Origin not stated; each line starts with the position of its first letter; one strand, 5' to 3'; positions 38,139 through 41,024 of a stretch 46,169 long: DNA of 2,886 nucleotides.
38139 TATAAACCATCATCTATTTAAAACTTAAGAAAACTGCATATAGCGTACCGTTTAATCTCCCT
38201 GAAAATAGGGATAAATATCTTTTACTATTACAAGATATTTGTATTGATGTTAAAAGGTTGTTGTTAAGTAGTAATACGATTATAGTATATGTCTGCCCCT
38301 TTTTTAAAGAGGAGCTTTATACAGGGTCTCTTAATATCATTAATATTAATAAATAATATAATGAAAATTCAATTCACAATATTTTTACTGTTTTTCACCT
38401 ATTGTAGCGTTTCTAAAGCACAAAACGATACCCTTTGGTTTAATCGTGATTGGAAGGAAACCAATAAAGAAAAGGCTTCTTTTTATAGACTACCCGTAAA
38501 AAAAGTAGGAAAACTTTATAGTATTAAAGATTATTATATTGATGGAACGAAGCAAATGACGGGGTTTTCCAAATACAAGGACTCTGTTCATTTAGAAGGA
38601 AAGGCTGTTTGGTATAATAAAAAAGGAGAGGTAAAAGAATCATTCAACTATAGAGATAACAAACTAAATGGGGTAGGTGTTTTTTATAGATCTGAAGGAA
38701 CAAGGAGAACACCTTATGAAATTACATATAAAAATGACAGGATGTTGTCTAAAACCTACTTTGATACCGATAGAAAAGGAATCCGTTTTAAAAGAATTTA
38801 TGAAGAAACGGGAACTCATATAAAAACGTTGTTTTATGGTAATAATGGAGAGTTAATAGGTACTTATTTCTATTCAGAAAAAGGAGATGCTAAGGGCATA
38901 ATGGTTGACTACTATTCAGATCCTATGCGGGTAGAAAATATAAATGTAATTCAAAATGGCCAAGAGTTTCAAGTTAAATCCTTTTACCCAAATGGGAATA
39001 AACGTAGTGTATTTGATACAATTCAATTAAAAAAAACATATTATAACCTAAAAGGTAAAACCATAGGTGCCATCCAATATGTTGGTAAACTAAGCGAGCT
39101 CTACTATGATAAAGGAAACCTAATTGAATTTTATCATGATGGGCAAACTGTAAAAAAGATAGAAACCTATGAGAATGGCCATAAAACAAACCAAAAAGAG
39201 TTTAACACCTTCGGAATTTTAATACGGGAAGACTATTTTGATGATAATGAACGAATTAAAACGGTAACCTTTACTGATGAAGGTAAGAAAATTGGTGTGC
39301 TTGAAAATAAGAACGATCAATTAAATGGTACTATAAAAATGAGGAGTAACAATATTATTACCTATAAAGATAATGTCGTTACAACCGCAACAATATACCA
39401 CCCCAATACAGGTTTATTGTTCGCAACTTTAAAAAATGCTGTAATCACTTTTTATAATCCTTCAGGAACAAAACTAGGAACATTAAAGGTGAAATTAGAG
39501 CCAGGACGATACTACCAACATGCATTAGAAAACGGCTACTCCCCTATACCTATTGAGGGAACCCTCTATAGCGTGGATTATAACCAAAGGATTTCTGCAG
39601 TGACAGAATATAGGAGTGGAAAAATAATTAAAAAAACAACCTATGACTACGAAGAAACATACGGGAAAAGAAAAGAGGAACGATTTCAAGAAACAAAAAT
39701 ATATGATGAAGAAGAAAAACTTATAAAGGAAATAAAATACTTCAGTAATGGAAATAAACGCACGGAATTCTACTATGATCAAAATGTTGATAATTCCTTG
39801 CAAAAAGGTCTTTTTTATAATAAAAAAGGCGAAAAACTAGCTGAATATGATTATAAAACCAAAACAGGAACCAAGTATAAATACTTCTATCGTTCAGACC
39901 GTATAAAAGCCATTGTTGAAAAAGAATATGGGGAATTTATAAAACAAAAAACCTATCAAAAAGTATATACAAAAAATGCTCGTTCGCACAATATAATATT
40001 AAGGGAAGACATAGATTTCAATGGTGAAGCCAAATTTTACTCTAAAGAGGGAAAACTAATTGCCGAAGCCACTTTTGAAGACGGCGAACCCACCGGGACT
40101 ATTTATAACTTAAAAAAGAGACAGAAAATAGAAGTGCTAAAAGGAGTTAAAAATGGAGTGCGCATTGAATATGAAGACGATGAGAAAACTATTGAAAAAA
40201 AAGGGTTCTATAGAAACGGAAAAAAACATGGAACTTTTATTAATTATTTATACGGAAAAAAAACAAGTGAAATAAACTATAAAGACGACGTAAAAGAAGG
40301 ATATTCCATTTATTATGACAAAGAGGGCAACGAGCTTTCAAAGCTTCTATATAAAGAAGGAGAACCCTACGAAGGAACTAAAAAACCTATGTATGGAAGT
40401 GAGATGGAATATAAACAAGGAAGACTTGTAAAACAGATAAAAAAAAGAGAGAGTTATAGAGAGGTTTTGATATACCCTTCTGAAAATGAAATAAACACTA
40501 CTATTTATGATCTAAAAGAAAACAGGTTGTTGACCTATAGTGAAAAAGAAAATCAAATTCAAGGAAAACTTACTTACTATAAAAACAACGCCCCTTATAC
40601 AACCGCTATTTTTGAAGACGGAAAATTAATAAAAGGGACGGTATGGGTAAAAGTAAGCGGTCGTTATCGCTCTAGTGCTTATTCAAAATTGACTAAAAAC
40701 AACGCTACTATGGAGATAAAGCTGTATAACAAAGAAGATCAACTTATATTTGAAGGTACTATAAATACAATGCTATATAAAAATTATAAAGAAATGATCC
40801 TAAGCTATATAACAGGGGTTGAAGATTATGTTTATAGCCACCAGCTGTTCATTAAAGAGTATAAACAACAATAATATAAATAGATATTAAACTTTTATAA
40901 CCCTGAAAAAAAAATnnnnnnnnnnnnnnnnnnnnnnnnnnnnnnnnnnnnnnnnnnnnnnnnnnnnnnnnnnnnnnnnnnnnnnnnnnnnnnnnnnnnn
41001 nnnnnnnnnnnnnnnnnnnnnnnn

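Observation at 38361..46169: Same-strand island of secreted, lipoprotein and immunity-type genes (YwqK/MORN-repeat giant, SUKH-like, LRR) with no cognate toxin in the window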

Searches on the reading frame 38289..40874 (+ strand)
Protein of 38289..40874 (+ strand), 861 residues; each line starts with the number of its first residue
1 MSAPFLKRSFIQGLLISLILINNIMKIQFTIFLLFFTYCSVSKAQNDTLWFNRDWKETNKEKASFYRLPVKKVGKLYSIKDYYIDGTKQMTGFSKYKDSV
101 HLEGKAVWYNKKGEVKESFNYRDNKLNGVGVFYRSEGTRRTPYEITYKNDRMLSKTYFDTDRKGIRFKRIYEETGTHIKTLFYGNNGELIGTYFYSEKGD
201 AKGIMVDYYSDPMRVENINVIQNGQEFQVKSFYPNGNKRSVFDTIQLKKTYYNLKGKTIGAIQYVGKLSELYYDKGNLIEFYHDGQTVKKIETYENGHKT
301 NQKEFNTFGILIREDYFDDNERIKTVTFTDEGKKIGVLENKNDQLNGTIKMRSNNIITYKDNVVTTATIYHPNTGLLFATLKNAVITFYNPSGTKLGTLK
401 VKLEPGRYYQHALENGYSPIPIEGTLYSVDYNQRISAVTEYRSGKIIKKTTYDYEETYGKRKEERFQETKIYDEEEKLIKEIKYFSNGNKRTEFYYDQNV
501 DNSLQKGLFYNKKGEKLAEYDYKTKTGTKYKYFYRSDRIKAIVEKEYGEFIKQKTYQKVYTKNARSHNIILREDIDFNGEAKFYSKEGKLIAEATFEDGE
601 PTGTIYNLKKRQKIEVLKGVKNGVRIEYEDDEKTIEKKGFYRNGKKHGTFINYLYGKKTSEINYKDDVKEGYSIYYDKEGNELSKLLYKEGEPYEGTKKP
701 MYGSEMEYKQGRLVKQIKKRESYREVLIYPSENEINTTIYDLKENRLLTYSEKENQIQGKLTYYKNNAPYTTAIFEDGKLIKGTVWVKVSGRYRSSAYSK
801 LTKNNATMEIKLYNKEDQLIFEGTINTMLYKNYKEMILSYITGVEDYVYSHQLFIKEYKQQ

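Call 7: search_protein_families(library=pfam, proteins=[window:38289-40874:+], max_evalue=0.1)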
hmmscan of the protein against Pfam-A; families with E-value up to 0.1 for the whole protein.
window:38289-40874:+ (861 aa): 0 families

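Call 8: search_protein_families(library=ncbifam, proteins=[window:38289-40874:+], max_evalue=0.1)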
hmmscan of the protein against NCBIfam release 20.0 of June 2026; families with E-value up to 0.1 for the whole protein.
window:38289-40874:+ (861 aa): 0 families

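Call 10: search_protein_families(library=pfam, proteins=[window:38289-40874:+], max_evalue=10)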
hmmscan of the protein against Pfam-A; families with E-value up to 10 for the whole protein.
window:38289-40874:+ (861 aa): 2 families
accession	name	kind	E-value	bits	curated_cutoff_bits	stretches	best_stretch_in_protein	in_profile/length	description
PF07661.19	MORN_2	-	0.12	13.1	29.6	1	578-598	2-22/22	MORN repeat variant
PF02493.26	MORN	-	0.37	11.2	22.5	1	121-139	5-23/23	MORN repeat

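Call 19: find_homologous_proteins(query=window:38361-40874:+, max_evalue=0.001)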
Query window:38361-40874:+ (837 aa): 34 proteins with E <= 0.001 among 8000 candidates.
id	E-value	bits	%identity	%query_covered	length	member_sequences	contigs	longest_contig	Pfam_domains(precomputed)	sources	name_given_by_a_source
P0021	0.0e+0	1857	100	100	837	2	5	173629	-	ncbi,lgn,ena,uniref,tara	ncbi:hypothetical protein [uncultured Marixanthomonas sp.]|uniref:toxin-antitoxin system YwqK family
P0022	0.0e+0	1123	72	84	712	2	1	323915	-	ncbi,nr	ncbi:toxin-antitoxin system YwqK family antitoxin [Marixanthomonas spongiae]|nr:hypothetical protein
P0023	7.7e-248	843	49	99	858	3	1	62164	-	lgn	-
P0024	1.1e-245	836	48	100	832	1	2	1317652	-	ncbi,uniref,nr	ncbi:toxin-antitoxin system YwqK family antitoxin [Sinomicrobium weinanense]|uniref:Antitoxin compon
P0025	3.1e-220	752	46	100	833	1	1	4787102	PF07661.20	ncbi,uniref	ncbi:hypothetical protein ABWH96_05265 [Marivirga tractuosa]|uniref:toxin-antitoxin system YwqK fami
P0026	2.1e-216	739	46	100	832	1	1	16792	-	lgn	-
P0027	3.7e-210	718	44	100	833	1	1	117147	-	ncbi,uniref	ncbi:hypothetical protein AAG747_26775 [Rapidithrix thailandica]|uniref:Antitoxin component YwqK of 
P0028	1.6e-198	680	44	100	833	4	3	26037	-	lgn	-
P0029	1.5e-194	667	44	99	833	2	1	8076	-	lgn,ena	-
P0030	4.4e-194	665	44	100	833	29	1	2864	-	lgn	-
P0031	7.9e-189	648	42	98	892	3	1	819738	-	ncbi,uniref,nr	ncbi:toxin-antitoxin system YwqK family antitoxin [Zobellia uliginosa]|uniref:toxin-antitoxin system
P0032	3.1e-188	646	42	97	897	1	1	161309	-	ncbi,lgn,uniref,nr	ncbi:toxin-antitoxin system YwqK family antitoxin [Tenacibaculum larymnensis]|uniref:Antitoxin compo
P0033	4.6e-186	638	41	97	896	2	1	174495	-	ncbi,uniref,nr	ncbi:hypothetical protein Q4517_05540 [Tenacibaculum sp. 1_MG-2023]|uniref:toxin-antitoxin system Yw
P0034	5.8e-185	635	41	98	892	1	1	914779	-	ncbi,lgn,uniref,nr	ncbi:Antitoxin component YwqK of the YwqJK toxin-antitoxin module [Zobellia uliginosa]|uniref:Antito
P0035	3.4e-183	629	40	97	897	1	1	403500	-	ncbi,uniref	ncbi:toxin-antitoxin system YwqK family antitoxin [Tenacibaculum sp. SDUM215027]|uniref:toxin-antito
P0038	2.9e-67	246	29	95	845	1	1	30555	PF07661.20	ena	-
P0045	5.6e-31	126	25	90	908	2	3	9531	PF07661.20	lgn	-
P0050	7.6e-12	62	33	14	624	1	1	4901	PF07661.20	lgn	-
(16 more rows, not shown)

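Call 20: find_encoding_contigs(protein=P0025, flank=10000, max_places=2)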
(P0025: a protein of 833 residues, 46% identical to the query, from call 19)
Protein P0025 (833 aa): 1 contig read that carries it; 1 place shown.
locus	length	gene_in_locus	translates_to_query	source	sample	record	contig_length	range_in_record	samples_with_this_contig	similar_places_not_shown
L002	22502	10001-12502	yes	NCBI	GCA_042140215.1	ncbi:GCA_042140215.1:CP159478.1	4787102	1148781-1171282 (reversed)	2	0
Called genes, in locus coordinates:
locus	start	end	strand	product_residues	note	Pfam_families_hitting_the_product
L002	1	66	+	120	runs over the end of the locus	-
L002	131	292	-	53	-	-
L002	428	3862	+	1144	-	PF00930:DPPIV_N (faint), PF26549:Tricorn_N, PF26550:Tricorn_2nd, PF07676:PD40 (weak), PF26549:Tricorn_N, PF07676:PD40 (weak), PF01979:Amidohydro_1, PF07969:Amidohydro_3 (weak), +3 more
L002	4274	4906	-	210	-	PF00072:Response_reg, PF00196:GerE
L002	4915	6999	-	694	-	PF00515:TPR_1 (faint), PF07719:TPR_2 (faint), PF13176:TPR_7 (faint), PF13181:TPR_8 (faint), PF13428:TPR_14 (faint), PF13424:TPR_12, PF07730:HisKA_3 (weak), PF02518:HATPase_c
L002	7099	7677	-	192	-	-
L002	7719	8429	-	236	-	-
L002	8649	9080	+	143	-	PF13424:TPR_12 (weak), PF00515:TPR_1 (weak), PF07719:TPR_2 (faint), PF13181:TPR_8 (faint), PF13414:TPR_11 (faint), PF13432:TPR_16 (faint)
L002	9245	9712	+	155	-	PF14567:SUKH_5, PF09346:SMI1_KNR4, PF14568:SUKH_6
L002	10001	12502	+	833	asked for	PF07661:MORN_2 (faint)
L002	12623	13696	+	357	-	-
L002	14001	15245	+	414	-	PF07095:IgaA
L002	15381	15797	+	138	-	-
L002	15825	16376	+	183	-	-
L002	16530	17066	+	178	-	PF08887:GAD-like, PF08906:T6SS_Tdi1_C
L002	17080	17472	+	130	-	-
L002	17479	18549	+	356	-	-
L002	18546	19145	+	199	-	-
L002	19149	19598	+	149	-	PF14567:SUKH_5, PF09346:SMI1_KNR4, PF14568:SUKH_6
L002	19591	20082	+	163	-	PF14567:SUKH_5, PF09346:SMI1_KNR4, PF14568:SUKH_6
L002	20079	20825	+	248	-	-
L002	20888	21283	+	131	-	-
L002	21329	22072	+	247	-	-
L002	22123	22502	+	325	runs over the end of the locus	PF21832:DUF6892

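Call 21: find_encoding_contigs(protein=P0024, flank=10000, max_places=2)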
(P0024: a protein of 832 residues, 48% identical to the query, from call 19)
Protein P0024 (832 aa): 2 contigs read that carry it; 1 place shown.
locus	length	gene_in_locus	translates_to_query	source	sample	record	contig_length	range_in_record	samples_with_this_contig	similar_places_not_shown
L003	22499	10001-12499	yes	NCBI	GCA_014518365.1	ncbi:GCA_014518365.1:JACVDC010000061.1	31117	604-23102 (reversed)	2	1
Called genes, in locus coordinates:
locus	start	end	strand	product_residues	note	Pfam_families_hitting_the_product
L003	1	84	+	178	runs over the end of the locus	PF03358:FMN_red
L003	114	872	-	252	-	PF00797:Acetyltransf_2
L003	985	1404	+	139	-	PF07876:Dabb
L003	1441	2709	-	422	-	PF07690:MFS_1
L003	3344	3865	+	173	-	PF16117:DUF4833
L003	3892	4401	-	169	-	PF00903:Glyoxalase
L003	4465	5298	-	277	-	PF20240:DUF6597, PF00165:HTH_AraC (faint), PF12833:HTH_18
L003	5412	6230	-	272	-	-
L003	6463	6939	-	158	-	-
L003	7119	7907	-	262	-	PF01435:Peptidase_M48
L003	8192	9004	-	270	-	PF05552:MS_channel_1st_1 (weak), PF00924:MS_channel_2nd, PF21082:MS_channel_3rd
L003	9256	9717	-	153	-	-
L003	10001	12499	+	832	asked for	-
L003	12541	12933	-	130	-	PF08818:DUF1801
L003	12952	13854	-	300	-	PF01738:DLH (faint), PF20434:BD-FAE (weak), PF00326:Peptidase_S9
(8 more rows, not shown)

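Call 22: find_encoding_contigs(protein=P0022, flank=10000, max_places=2)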
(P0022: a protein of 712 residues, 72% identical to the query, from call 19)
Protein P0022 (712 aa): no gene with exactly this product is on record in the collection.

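Call 49: search_protein_families(library=padloc, proteins=[window:38361-40874:+], max_evalue=0.01)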
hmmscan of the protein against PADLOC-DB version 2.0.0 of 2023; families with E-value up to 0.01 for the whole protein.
window:38361-40874:+ (837 aa): 0 families

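Call 50: search_solved_structures(query=window:38361-40874:+, max_evalue=1)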
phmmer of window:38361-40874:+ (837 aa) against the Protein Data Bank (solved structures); distinct sequences matched with E-value up to 1: 0.

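Call 75: predict_structure(alignment_id=A3)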
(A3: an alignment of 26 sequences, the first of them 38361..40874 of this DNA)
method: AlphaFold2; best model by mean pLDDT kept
length: 837 residues; sequences in the alignment: 26
mean_pLDDT: 88.1   pTM: 0.60
mean pLDDT of the five models: 88.1, 88.0, 87.0, 86.8, 86.4
residues with pLDDT >= 90: 497; 70-90: 276; 50-70: 53; < 50: 11
segments of 3 or more residues with pLDDT < 50: 18-20, 112-114, 834-837
pLDDT, mean of each block of 10 residues (from residue 1): 65 55 78 86 88 91 92 84 90 92 88 66 92 86 91 92 93 77 86 86 88 92 93 94 87 93 94 95 94 93 94 90 89 91 86 90 92 93 74 78 89 93 94 73 94 94 95 82 95 95 95 94 95 85 90 95 94 93 94 96 92 96 95 93 95 89 95 83 94 88 91 92 92 92 90 91 78 86 88 86 67 75 84 48
secondary structure, 60 per line:
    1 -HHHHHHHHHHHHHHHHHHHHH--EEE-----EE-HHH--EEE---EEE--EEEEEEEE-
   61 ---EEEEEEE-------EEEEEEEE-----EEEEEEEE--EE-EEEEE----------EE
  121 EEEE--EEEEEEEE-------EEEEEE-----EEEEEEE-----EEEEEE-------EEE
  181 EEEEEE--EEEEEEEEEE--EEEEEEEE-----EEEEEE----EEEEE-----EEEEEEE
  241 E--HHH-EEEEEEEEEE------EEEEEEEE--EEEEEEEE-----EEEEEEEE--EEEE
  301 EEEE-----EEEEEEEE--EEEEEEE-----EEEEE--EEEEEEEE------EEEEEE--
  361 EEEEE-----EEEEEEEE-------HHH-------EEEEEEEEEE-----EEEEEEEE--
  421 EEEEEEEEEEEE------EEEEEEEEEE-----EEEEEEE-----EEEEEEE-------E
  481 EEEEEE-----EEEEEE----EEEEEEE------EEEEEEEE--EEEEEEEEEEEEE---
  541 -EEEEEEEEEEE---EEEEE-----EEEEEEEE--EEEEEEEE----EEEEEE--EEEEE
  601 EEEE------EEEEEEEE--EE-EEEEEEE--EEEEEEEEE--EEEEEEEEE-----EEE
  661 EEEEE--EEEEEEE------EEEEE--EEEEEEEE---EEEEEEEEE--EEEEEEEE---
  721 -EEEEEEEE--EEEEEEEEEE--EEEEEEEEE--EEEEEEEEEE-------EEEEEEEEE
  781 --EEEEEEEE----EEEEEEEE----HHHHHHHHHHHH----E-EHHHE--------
elements in order (helices of 4 or more, strands of 3 or more residues): H2-22 E25-27 E41-43 E47-49 E52-59 E64-70 E78-85 E91-98 E104-108 E119-124 E127-134 E142-147 E153-159 E165-170 E178-186 E189-198 E201-208 E214-219 E224-228 E234-241 E248-257 E264-271 E274-281 E287-294 E297-304 E310-317 E320-326 E332-336 E339-346 E353-358 E361-365 E371-378 E396-405 E411-418 E421-432 E439-448 E454-460 E466-472 E480-486 E492-497 E502-508 E515-522 E525-537 E542-552 E556-560 E566-573 E576-583 E588-593 E596-604 E611-618 E624-630 E633-641 E644-652 E658-665 E668-674 E681-685 E688-695 E699-707 E710-717 E722-729 E732-741 E744-752 E755-764 E772-780 E783-790 E795-802 H807-818

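Call 80: fold_search(model_id=the predicted structure, library=pdb)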
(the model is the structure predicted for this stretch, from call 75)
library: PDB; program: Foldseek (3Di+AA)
matches with E <= 10: 861; with E <= 0.001: 69
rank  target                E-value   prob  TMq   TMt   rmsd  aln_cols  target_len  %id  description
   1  8qjc                  2.5e-18  1.00  0.10  0.09  38.8       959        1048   12  T6SS-linked Rhs repeat protein - Salmonella bongori Rhs-core domain with toxin domain (released 2024-09-25)
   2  7q97_A                3.0e-18  1.00  0.08  0.07  39.3       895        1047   10  Structure of the bacterial type VI secretion system effector RhsA. (released 2021-12-22)
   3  8qjb_A                4.8e-18  1.00  0.11  0.09  39.2       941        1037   13  T6SS-linked Rhs repeat protein - Salmonella bongori Rhs-core domain extended N-terminus (released 2024-09-25)
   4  8qjd_B                6.0e-18  1.00  0.08  0.07  39.4       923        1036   12  T6SS-linked Rhs repeat protein - Salmonella bongori Rhs-core domain (released 2024-09-25)
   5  8uy4_A                9.0e-18  1.00  0.10  0.07  38.6      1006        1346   12  Acinetobacter baumannii Tse15 Rhs effector (released 2024-10-09)
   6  8qja_B                1.3e-16  1.00  0.09  0.08  39.0       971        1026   12  T6SS-linked Rhs repeat protein - Advenella mimigardefordensis VgrG-Rhs core (released 2024-09-25)
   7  9ifo_A                4.1e-16  1.00  0.10  0.07  38.2       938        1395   11  Structure of Teneurin-Like Protein (TLP) (released 2026-03-11)
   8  8fia_A                4.7e-16  1.00  0.09  0.05  39.4       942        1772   12  The structure of fly Teneurin self assembly (released 2023-05-03)
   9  8h8b                  1.1e-15  1.00  0.09  0.08  39.4       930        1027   12  Type VI secretion system effector RhsP in its pre-autoproteolysis and monomeric form (released 2023-01-18)
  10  8qja_D                2.2e-15  1.00  0.09  0.07  38.9       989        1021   12  T6SS-linked Rhs repeat protein - Advenella mimigardefordensis VgrG-Rhs core (released 2024-09-25)
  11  9g41_A                3.2e-15  1.00  0.09  0.06  38.0       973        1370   12  Mouse Teneurin2 dimer variant A0B1 (released 2026-01-21)
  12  8qja_C                4.0e-15  1.00  0.10  0.09  39.1      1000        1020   12  T6SS-linked Rhs repeat protein - Advenella mimigardefordensis VgrG-Rhs core (released 2024-09-25)
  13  8r54_A                9.2e-15  1.00  0.10  0.05  39.6       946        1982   12  Mouse teneurin-3 non-compact subunit - A0B0 isoform (released 2024-05-08)
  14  6ske_A                2.0e-14  1.00  0.10  0.06  39.2       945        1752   12  Teneurin 2 in complex with Latrophilin 2 Lec domain (released 2020-02-12)
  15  8r51_A                2.2e-14  1.00  0.10  0.06  39.3       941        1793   11  Mouse teneurin-3 non-compact subunit - A1B1 isoform (released 2024-05-08)
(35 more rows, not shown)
